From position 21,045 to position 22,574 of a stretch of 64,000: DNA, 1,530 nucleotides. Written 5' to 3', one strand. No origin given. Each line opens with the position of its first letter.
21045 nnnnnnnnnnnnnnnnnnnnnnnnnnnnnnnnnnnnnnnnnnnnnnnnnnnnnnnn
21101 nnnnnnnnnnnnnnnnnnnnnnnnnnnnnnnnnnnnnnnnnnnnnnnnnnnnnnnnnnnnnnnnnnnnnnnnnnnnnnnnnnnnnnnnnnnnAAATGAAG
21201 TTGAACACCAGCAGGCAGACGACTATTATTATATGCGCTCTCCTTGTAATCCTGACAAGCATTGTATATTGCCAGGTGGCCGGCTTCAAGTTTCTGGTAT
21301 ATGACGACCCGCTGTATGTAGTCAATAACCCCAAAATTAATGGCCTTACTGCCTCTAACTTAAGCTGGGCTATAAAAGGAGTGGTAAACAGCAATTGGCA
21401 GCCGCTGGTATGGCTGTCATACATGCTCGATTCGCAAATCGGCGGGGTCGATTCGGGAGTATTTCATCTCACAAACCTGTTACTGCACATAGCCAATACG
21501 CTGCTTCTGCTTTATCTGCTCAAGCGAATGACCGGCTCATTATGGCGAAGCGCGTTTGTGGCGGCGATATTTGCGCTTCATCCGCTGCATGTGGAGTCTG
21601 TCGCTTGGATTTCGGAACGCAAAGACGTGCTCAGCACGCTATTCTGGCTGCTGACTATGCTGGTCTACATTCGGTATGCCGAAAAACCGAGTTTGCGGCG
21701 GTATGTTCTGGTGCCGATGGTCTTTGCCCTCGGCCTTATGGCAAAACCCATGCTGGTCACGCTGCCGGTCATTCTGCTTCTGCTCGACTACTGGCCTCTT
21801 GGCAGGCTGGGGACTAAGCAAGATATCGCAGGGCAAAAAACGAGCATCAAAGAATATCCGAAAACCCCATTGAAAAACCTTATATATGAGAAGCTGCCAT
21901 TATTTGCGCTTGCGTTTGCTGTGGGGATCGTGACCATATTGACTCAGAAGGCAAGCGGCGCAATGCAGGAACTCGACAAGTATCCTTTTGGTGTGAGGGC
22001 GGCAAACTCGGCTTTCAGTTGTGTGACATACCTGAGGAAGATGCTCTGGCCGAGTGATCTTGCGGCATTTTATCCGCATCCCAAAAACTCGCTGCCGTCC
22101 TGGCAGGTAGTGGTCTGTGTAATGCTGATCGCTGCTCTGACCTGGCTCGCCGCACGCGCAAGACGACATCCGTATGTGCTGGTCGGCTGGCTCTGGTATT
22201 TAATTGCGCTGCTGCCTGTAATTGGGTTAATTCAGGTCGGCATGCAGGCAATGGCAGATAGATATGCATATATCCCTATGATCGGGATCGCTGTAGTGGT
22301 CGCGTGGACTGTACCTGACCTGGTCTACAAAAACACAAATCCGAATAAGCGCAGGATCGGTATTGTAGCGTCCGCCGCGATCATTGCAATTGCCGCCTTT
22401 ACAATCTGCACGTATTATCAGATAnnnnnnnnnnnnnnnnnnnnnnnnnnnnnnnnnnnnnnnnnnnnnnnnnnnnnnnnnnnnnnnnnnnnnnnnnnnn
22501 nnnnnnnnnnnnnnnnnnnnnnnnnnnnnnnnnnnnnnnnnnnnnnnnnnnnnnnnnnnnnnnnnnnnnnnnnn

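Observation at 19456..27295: Four tandem TMTC/PMT-like GT-C-TPR glycosyltransferase paralogues plus a DPM1-like GT2: candidate undescribed periplasmic O-glycosylation module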

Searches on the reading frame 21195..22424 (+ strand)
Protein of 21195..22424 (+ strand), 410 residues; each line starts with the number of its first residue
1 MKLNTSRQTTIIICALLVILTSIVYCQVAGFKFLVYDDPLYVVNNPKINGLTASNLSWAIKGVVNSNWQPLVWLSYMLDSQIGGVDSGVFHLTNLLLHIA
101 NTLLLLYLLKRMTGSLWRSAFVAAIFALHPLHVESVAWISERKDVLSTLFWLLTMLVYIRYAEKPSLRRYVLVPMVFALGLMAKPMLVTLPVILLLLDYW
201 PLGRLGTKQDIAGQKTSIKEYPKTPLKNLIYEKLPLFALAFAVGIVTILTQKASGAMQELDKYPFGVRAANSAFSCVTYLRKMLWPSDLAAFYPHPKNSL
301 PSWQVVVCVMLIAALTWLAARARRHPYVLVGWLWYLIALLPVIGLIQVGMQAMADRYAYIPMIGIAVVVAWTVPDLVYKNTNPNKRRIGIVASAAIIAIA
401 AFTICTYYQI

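Call 9: search_solved_structures(query=window:21195-22424:+, max_evalue=10, show_alignments=3)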
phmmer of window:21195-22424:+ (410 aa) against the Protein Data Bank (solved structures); distinct sequences matched with E-value up to 10: 0.

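Call 10: search_protein_families(library=pfam, proteins=[window:21195-22424:+], max_evalue=10)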
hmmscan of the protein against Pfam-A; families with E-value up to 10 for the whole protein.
window:21195-22424:+ (410 aa): 1 family
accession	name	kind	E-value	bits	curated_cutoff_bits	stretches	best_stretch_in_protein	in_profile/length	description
PF13231.12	PMT_2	-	7.6e-08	33.2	26.1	1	81-196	15-127/160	Dolichyl-phosphate-mannose-protein mannosyltransferase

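Call 11: find_homologous_proteins(query=window:21195-22424:+, max_evalue=0.001)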
Query window:21195-22424:+ (410 aa): 8000 proteins with E <= 0.001 among 8000 candidates; the best 120 are listed.
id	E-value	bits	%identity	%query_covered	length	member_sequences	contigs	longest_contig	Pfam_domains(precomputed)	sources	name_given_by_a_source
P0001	7.2e-267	903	100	100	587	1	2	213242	PF13431.13,PF23914.2,PF13414.13,PF13428.13,PF13374.13,PF14559.13,PF00515.35,PF13424.13,PF13432.13,PF13181.13,PF14561.13,PF07719.24,PF13174.13,PF13231.13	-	-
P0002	5.7e-218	742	81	100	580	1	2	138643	PF13431.13,PF23914.2,PF13414.13,PF13428.13,PF14559.13,PF13371.13,PF00515.35,PF13424.13,PF13432.13,PF13181.13,PF14561.13,PF07719.24,PF13174.13,PF13231.13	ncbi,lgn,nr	ncbi:tetratricopeptide repeat protein [bacterium]|nr:tetratricopeptide repeat protein [bacterium]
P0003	3.3e-170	585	65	100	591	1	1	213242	PF13431.13,PF23914.2,PF13414.13,PF13176.13,PF13428.13,PF13374.13,PF14559.13,PF00515.35,PF13424.13,PF13432.13,PF13181.13,PF07719.24,PF13231.13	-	-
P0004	6.9e-168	577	62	100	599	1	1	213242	PF13431.13,PF23914.2,PF13414.13,PF13176.13,PF13428.13,PF25064.2,PF13374.13,PF14559.13,PF24575.2,PF00515.35,PF12895.14,PF13424.13,PF21033.5,PF13432.13,PF13181.13,PF07719.24,PF13174.13,PF13231.13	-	-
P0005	1.7e-167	576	67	95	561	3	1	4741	PF14559.13,PF13431.13,PF23914.2,PF13414.13,PF00515.35,PF13424.13,PF13432.13,PF13428.13,PF13181.13,PF07719.24,PF13231.13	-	-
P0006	2.2e-166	572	62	100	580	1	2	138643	PF13431.13,PF23914.2,PF13414.13,PF13428.13,PF14559.13,PF00515.35,PF13424.13,PF13432.13,PF13181.13,PF07719.24,PF13174.13,PF13231.13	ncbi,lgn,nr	ncbi:tetratricopeptide repeat protein [bacterium]|nr:tetratricopeptide repeat protein [bacterium]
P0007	1.2e-163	563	66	95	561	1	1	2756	PF13431.13,PF23914.2,PF13414.13,PF13176.13,PF13428.13,PF07721.21,PF14559.13,PF00515.35,PF13424.13,PF13432.13,PF13181.13,PF07719.24,PF13231.13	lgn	-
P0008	4.8e-162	558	64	93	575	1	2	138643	PF13431.13,PF23914.2,PF13414.13,PF13428.13,PF13374.13,PF14559.13,PF00515.35,PF13424.13,PF13432.13,PF13181.13,PF07719.24,PF13231.13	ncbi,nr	ncbi:tetratricopeptide repeat protein [bacterium]|nr:tetratricopeptide repeat protein [bacterium]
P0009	5.6e-154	531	61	100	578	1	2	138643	PF13431.13,PF23914.2,PF13414.13,PF13176.13,PF13428.13,PF13374.13,PF14559.13,PF00515.35,PF13424.13,PF13432.13,PF13181.13,PF07719.24,PF13174.13,PF13231.13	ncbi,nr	ncbi:tetratricopeptide repeat protein [bacterium]|nr:tetratricopeptide repeat protein [bacterium]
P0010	3.1e-146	506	60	95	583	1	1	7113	PF13431.13,PF23914.2,PF13414.13,PF13428.13,PF14559.13,PF00515.35,PF13424.13,PF13432.13,PF13181.13,PF14561.13,PF07719.24,PF13174.13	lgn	-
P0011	2.2e-145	503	57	100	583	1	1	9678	PF25063.1,PF13431.13,PF23914.2,PF13414.13,PF13428.13,PF13374.13,PF14559.13,PF00515.35,PF13424.13,PF13432.13,PF13181.13,PF14561.13,PF07719.24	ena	-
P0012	6.8e-142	492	59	95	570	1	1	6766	PF25063.1,PF13431.13,PF23914.2,PF13414.13,PF13176.13,PF13428.13,PF13374.13,PF14559.13,PF13371.13,PF00515.35,PF13424.13,PF13432.13,PF13181.13,PF14561.13,PF07719.24,PF13231.13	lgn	-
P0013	2.6e-135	470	55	92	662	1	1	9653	PF03704.24,PF09976.16,PF13414.13,PF13374.13,PF07721.21,PF24575.2,PF00515.35,PF13424.13,PF13429.13,PF14561.13,PF07719.24,PF13174.13,PF13231.13,PF13431.13,PF23914.2,PF25062.2,PF13176.13,PF13428.13,PF25064.2,PF14559.13,PF13371.13,PF12895.14,PF21033.5,PF13432.13,PF13181.13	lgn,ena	-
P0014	3.8e-131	456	54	94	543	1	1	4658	PF13431.13,PF13414.13,PF13176.13,PF13428.13,PF13374.13,PF14559.13,PF24575.2,PF00515.35,PF13424.13,PF13432.13,PF13181.13,PF07719.24,PF13174.13,PF13231.13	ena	-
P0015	9.1e-130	452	56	94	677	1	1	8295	PF25063.1,PF13431.13,PF23914.2,PF13414.13,PF13176.13,PF13428.13,PF25064.2,PF13374.13,PF07721.21,PF14559.13,PF24575.2,PF13371.13,PF17874.8,PF00515.35,PF13424.13,PF21033.5,PF13432.13,PF13181.13,PF14561.13,PF07719.24,PF13174.13,PF13231.13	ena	-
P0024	9.7e-125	435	55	91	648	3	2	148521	PF13431.13,PF23914.2,PF13414.13,PF13176.13,PF13428.13,PF25064.2,PF13374.13,PF07721.21,PF14559.13,PF24575.2,PF13371.13,PF17874.8,PF00515.35,PF13424.13,PF21033.5,PF13432.13,PF13429.13,PF13181.13,PF07719.24,PF13174.13,PF13231.13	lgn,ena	-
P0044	8.8e-123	429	51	100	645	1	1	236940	PF03704.24,PF13431.13,PF09976.16,PF23914.2,PF13414.13,PF13176.13,PF13428.13,PF25064.2,PF13374.13,PF07721.21,PF14559.13,PF24575.2,PF00515.35,PF12895.14,PF13424.13,PF21033.5,PF13432.13,PF13429.13,PF13181.13,PF07719.24,PF13174.13,PF20308.5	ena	-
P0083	9.7e-121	422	52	98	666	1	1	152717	PF03704.24,PF13414.13,PF12569.15,PF13374.13,PF07721.21,PF24575.2,PF00515.35,PF13424.13,PF13429.13,PF14561.13,PF07719.24,PF13174.13,PF13231.13,PF20308.5,PF13431.13,PF23914.2,PF25062.2,PF13176.13,PF13428.13,PF25064.2,PF14559.13,PF13371.13,PF17874.8,PF12895.14,PF21033.5,PF13432.13,PF13181.13,PF10373.16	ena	-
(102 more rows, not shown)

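Call 23: search_protein_representatives(protein=window:21195-22424:+)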
Query: 410 residues. Proteins with E-value up to 0.001 (for the whole library): 84298; up to 1e-10: 50350; up to 1e-30: 18566. The best 150 are listed.
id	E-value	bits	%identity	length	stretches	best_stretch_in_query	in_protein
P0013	8.1e-136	469.9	54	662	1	7-410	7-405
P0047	5.3e-123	427.7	53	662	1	10-410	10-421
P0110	1.3e-120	419.8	52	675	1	10-407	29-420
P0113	1.7e-120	419.4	52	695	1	10-407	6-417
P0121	8.9e-120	417.1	51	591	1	8-398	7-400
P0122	6.3e-119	414.3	52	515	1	11-410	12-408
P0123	6.5e-119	414.3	55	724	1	6-387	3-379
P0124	2.0e-118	412.6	51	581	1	8-410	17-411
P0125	1.2e-117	410.1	56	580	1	7-382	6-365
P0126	2.0e-117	409.4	52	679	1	10-409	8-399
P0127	2.3e-116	405.9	53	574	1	13-403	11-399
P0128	2.5e-116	405.8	52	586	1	10-410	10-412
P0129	7.4e-116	404.2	55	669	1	15-386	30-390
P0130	1.1e-115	403.6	52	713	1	9-410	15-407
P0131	1.2e-115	403.5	51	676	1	5-408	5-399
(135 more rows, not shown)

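Call 43: find_encoding_contigs(protein=P0002, flank=10000, max_places=3)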
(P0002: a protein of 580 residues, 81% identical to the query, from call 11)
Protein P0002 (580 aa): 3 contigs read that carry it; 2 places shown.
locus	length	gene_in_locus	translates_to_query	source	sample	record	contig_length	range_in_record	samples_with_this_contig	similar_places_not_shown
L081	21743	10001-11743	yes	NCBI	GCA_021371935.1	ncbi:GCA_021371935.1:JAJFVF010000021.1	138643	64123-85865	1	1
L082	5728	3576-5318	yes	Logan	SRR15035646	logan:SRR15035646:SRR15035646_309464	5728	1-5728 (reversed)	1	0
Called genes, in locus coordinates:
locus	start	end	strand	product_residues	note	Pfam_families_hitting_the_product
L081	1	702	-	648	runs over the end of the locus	-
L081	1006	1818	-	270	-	PF01209:Ubie_methyltran (weak), PF13847:Methyltransf_31, PF08241:Methyltransf_11, PF08242:Methyltransf_12 (weak), PF13649:Methyltransf_25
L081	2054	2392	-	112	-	-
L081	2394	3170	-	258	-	PF00977:His_biosynth, PF01207:Dus (faint), PF02581:TMP-TENI (faint), PF01180:DHO_dh (faint), PF03060:NMO (faint)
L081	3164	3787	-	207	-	PF00117:GATase, PF01174:SNO (faint)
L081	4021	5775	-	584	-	PF01336:tRNA_anti-codon, PF00152:tRNA-synt_2, PF02938:GAD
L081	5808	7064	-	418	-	PF13393:tRNA-synt_His, PF00587:tRNA-synt_2b, PF03129:HGTP_anticodon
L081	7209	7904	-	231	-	PF01169:GDT1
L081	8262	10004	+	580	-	PF13231:PMT_2, PF13174:TPR_6 (faint), PF13414:TPR_11 (faint), PF13431:TPR_17 (faint), PF23914:TPR_CcmH_CycH (faint), PF00515:TPR_1 (faint), PF07719:TPR_2 (faint), PF13432:TPR_16 (weak), +4 more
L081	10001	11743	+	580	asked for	PF13231:PMT_2 (weak), PF07719:TPR_2 (faint), PF13371:TPR_9 (faint), PF13431:TPR_17 (faint), PF14561:TPR_20 (faint), PF13432:TPR_16, PF14559:TPR_19, PF13414:TPR_11 (weak), +6 more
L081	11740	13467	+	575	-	PF13231:PMT_2, PF07719:TPR_2 (faint), PF13414:TPR_11 (faint), PF13424:TPR_12 (faint), PF13428:TPR_14 (faint), PF13431:TPR_17 (faint), PF14559:TPR_19, PF13432:TPR_16 (weak), +4 more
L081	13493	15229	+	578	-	PF13231:PMT_2 (weak), PF00515:TPR_1 (faint), PF07719:TPR_2 (faint), PF13414:TPR_11 (faint), PF13432:TPR_16 (weak), PF14559:TPR_19, PF13424:TPR_12 (weak), PF13432:TPR_16 (weak), +7 more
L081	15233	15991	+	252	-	PF00535:Glycos_transf_2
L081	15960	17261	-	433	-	PF00005:ABC_tran, PF02463:SMC_N (faint), PF13191:AAA_16 (weak), PF13304:AAA_21 (weak), PF27219:MJ0874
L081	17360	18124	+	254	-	PF00583:Acetyltransf_1, PF13508:Acetyltransf_7 (weak)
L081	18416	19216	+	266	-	PF13365:Trypsin_2 (weak)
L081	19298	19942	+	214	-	PF01738:DLH, PF12740:PETase (weak)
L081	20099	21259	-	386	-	PF04015:DUF362, PF13183:Fer4_8 (faint), PF00037:Fer4 (weak), PF12797:Fer4_2 (faint), PF12837:Fer4_6 (faint), PF12838:Fer4_7 (weak), PF13237:Fer4_10 (weak)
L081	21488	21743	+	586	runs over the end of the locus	PF25390:WD40_RLD, PF13540:RCC1_2, PF00415:RCC1, PF13540:RCC1_2, PF25390:WD40_RLD, PF00415:RCC1, PF13540:RCC1_2, PF00415:RCC1, +5 more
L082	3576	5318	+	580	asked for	PF13231:PMT_2 (weak), PF07719:TPR_2 (faint), PF13371:TPR_9 (faint), PF13431:TPR_17 (faint), PF14561:TPR_20 (faint), PF13432:TPR_16, PF14559:TPR_19, PF13414:TPR_11 (weak), +6 more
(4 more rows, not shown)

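Call 52: predict_structure(alignment_id=A3)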
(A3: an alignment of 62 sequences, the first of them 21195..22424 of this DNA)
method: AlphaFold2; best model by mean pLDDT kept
length: 410 residues; sequences in the alignment: 62
mean_pLDDT: 89.6   pTM: 0.91
mean pLDDT of the five models: 89.6, 89.0, 88.4, 86.8, 86.6
residues with pLDDT >= 90: 288; 70-90: 80; 50-70: 38; < 50: 4
segments of 3 or more residues with pLDDT < 50: none
pLDDT, mean of each block of 10 residues (from residue 1): 75 98 94 87 94 97 89 97 96 97 98 95 97 90 94 98 97 98 91 97 78 61 94 97 90 81 83 89 82 60 94 98 95 95 68 63 96 92 89 97 94
secondary structure, 60 per line:
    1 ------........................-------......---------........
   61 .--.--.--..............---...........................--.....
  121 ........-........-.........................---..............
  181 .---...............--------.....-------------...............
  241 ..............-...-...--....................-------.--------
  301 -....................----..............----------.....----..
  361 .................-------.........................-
elements in order: H7-30 H38-43 H53-61 H70-83 H87-113 H116-128 H130-137 H139-163 H167-181 H185-199 H208-212 H226-254 H265-284 H302-321 H326-339 H350-353 H359-377 H385-409

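Call 56: fold_search(model_id=the predicted structure, library=pdb)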
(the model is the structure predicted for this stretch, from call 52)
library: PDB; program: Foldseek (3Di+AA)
matches with E <= 10: 164; with E <= 0.001: 3
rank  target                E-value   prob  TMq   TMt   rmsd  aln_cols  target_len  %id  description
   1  6gxc_A                1.1e-04  1.00  0.47  0.30  11.2       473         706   14  Bacterial oligosaccharyltransferase PglB in complex with an inhibitory peptide and a reactive lipid-linked oligosaccha (released 2018-11-14)
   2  5ogl_A                3.7e-04  1.00  0.48  0.31  11.7       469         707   14  Structure of bacterial oligosaccharyltransferase PglB in complex with an acceptor peptide and an lipid-linked oligosac (released 2017-10-25)
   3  9i5k_A                6.0e-04  1.00  0.53  0.46  10.9       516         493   12  Structure of the Chaetomium thermophilum Pmt4 homodimer (C2 symmetry) (released 2025-12-24)
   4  3rce_A                1.2e-03  1.00  0.48  0.32  10.4       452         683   13  Bacterial oligosaccharyltransferase PglB (released 2011-06-15)
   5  8age_A                1.9e-03  1.00  0.52  0.36  11.8       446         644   10  Structure of yeast oligosaccharylransferase complex with acceptor peptide bound (released 2022-12-07)
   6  6ftg_5                2.0e-03  1.00  0.50  0.34  15.7       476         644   13  Subtomogram average of OST-containing ribosome-translocon complexes from canine rough microsomal membranes (released 2018-03-21)
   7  8b6l_I                3.2e-03  1.00  0.49  0.32  15.2       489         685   13  Subtomogram average of the human Sec61-TRAP-OSTA-translocon (released 2022-12-07)
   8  9n9j_I                3.6e-03  1.00  0.46  0.30  17.5       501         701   12  Structure of a GRP94 folding intermediate engaged with a CCDC134- and FKBP11-bound secretory translocon (released 2025-11-19)
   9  8pn9_A                3.8e-03  1.00  0.50  0.34  13.2       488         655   13  Structure of human oligosaccharyltransferase OST-A complex bound to NGI-1 (released 2024-05-08)
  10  6w98_A                8.9e-03  1.00  0.45  0.18   9.0       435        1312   14  Single-Particle Cryo-EM Structure of Arabinofuranosyltransferase AftD from Mycobacteria (released 2020-05-13)
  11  3waj                  1.4e-02  1.00  0.50  0.28  16.8       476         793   10  Crystal structure of the Archaeoglobus fulgidus oligosaccharyltransferase (O29867_ARCFU) complex with Zn and sulfate (released 2013-10-30)
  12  7oci_F                1.9e-02  1.00  0.50  0.35  12.7       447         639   11  Cryo-EM structure of yeast Ost6p containing oligosaccharyltransferase complex (released 2022-02-16)
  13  6ezn_F                2.1e-02  1.00  0.50  0.34  14.1       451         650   14  Cryo-EM structure of the yeast oligosaccharyltransferase (OST) complex (released 2018-01-17)
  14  8agb_A                2.6e-02  1.00  0.53  0.36  12.9       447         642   12  Structure of yeast oligosaccharylransferase complex with lipid-linked oligosaccharide bound (released 2022-12-07)
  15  9i5l_A                2.7e-02  1.00  0.38  0.24   6.5       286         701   13  Structure of the Chaetomium thermophilum Pmt4 homodimer (C1 symmetry) (released 2025-12-24)
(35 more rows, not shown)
